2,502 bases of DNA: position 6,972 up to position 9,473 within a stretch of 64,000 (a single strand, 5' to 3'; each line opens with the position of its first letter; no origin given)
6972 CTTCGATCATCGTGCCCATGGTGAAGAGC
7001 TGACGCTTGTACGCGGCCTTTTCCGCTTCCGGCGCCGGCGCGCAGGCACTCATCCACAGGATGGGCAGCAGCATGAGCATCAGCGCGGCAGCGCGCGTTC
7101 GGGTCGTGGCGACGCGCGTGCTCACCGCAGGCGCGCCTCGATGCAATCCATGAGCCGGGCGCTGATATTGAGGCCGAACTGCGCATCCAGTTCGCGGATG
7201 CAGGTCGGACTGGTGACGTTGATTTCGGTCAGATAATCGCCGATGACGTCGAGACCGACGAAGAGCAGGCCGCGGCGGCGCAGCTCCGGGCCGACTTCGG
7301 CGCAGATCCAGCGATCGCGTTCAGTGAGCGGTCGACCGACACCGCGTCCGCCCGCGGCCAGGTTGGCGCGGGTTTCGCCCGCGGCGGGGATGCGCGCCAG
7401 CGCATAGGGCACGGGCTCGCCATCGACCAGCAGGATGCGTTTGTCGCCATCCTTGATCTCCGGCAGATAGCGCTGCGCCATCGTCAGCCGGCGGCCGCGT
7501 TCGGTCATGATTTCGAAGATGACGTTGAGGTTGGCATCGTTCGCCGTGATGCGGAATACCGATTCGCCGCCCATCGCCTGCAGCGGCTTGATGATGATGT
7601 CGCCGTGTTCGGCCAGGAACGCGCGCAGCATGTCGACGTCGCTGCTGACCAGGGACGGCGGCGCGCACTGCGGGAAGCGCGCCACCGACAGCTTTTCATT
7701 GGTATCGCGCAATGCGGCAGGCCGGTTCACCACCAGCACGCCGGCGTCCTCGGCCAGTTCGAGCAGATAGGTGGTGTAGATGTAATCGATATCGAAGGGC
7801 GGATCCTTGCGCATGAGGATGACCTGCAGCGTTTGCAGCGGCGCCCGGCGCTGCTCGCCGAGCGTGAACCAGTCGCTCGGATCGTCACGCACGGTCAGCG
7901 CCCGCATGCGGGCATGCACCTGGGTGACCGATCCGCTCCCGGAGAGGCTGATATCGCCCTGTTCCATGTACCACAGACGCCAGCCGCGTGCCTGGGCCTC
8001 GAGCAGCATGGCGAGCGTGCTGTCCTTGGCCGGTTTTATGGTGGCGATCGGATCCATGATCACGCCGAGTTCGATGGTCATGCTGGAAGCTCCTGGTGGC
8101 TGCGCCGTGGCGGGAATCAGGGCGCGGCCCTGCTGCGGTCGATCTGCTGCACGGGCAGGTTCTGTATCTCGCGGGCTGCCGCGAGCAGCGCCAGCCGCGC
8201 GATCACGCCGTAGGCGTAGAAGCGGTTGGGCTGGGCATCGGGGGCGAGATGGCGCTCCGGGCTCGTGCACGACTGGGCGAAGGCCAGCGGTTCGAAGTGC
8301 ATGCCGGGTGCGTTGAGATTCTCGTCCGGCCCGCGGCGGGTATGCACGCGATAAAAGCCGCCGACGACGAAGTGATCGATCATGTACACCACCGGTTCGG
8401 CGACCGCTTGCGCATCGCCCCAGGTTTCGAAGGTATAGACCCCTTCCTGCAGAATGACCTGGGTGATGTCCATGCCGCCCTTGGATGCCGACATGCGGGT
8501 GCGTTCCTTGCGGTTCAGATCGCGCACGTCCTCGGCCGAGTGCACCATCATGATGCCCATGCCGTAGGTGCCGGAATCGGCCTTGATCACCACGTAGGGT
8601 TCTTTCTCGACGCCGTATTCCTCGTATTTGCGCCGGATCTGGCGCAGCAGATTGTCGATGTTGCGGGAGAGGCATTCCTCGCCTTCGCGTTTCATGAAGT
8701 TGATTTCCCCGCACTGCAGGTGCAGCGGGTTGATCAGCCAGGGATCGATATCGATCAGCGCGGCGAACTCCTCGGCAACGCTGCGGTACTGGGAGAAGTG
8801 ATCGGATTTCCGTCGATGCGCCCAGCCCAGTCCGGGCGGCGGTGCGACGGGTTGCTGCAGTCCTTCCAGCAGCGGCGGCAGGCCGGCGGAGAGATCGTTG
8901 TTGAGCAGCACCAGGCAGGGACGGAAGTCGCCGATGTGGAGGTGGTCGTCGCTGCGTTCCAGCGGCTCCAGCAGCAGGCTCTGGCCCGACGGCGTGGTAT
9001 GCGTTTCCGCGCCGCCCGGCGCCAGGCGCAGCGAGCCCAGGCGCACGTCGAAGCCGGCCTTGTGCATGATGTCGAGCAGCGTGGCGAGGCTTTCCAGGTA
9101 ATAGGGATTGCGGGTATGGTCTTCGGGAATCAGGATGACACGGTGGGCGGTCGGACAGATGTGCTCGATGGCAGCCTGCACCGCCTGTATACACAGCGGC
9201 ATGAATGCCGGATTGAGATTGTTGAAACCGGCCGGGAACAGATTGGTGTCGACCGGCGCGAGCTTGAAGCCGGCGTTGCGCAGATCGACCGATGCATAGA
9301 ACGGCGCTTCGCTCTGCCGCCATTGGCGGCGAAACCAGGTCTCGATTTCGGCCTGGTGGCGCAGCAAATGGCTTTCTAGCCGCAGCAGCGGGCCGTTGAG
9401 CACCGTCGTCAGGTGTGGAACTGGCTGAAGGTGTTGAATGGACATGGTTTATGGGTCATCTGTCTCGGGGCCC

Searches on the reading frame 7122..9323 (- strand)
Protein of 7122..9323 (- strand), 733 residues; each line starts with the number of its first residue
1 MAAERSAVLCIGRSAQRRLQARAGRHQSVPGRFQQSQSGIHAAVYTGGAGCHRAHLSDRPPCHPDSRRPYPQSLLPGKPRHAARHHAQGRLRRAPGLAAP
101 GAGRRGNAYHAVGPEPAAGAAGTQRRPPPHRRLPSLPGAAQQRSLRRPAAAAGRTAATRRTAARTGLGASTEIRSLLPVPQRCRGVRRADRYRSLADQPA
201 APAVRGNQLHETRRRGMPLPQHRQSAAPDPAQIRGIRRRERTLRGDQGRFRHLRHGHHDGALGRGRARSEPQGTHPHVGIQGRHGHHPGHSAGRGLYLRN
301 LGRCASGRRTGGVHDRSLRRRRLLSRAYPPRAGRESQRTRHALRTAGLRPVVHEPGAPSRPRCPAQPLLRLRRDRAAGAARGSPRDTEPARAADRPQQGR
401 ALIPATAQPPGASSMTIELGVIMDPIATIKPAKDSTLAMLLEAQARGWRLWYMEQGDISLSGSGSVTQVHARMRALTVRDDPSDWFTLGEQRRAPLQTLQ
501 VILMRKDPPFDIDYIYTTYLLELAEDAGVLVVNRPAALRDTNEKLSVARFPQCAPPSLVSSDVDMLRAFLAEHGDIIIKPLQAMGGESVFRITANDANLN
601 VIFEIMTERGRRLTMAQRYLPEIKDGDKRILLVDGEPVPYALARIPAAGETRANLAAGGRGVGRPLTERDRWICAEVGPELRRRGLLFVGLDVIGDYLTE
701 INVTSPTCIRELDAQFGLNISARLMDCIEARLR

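Call 90: search_protein_families(library=pfam, max_evalue=0.00001, proteins=[window:7122-9323:-])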
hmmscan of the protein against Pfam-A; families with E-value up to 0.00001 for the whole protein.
window:7122-9323:- (733 aa): 3 families
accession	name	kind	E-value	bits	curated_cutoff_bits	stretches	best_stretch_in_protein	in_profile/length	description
PF02955.21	GSH-S_ATP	-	9.4e-77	256.8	23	1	543-716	1-174/175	Prokaryotic glutathione synthetase, ATP-grasp domain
PF02951.20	GSH-S_N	-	1.1e-43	148.5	21.3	1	418-539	2-119/119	Prokaryotic glutathione synthetase, N-terminal domain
PF08443.16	RimK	-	3.4e-06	27.2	21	1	575-728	42-188/188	RimK-like ATP-grasp domain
